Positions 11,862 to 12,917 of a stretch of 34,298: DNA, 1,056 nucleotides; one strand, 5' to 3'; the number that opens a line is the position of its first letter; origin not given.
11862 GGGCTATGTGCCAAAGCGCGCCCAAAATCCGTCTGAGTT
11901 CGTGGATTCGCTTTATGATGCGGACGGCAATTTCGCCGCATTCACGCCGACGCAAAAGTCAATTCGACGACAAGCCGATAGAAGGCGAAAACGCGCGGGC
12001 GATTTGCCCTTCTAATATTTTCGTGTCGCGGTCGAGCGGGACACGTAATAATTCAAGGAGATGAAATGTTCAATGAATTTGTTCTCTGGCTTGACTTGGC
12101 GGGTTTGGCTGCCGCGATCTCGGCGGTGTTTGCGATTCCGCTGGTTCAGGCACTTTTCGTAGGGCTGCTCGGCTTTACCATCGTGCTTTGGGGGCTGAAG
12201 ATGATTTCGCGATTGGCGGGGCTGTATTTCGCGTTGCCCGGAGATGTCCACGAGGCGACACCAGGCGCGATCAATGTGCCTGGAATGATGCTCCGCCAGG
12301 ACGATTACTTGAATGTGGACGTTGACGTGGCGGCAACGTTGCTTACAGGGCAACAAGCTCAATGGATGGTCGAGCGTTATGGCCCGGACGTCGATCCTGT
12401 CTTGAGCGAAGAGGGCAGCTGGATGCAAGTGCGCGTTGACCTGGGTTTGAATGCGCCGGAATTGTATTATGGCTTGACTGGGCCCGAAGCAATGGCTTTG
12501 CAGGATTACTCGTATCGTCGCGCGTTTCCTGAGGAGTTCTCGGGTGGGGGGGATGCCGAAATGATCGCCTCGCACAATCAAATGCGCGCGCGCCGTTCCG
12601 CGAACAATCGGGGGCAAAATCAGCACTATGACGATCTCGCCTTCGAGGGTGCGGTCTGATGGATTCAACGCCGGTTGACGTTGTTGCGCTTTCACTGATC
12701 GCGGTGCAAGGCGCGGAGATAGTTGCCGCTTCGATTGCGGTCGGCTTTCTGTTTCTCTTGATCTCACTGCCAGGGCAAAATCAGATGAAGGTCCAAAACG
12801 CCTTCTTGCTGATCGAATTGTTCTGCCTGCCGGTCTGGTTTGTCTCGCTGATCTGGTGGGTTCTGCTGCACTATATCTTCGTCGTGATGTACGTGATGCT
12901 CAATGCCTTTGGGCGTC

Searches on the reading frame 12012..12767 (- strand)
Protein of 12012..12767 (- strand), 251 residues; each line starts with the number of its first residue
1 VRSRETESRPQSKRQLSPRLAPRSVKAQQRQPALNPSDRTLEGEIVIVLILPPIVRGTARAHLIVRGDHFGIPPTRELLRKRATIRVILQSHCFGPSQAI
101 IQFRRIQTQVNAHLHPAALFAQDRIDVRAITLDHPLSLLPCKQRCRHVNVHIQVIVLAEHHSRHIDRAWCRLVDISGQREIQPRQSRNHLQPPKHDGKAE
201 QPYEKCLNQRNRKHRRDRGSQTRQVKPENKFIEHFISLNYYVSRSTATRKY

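Call 44: search_protein_families(library=pfam, proteins=[window:12012-12767:-], max_evalue=0.1)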
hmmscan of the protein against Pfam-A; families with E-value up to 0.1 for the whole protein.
window:12012-12767:- (251 aa): 1 family
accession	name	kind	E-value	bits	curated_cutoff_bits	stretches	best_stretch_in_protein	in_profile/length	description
PF17691.6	Croc_4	-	0.066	13.6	25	0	104-167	32-97/132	Contingent replication of cDNA 4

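Call 45: search_protein_families(library=phrogs, proteins=[window:12012-12767:-], max_evalue=0.01)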
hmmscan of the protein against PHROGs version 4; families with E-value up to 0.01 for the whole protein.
window:12012-12767:- (251 aa): 0 families
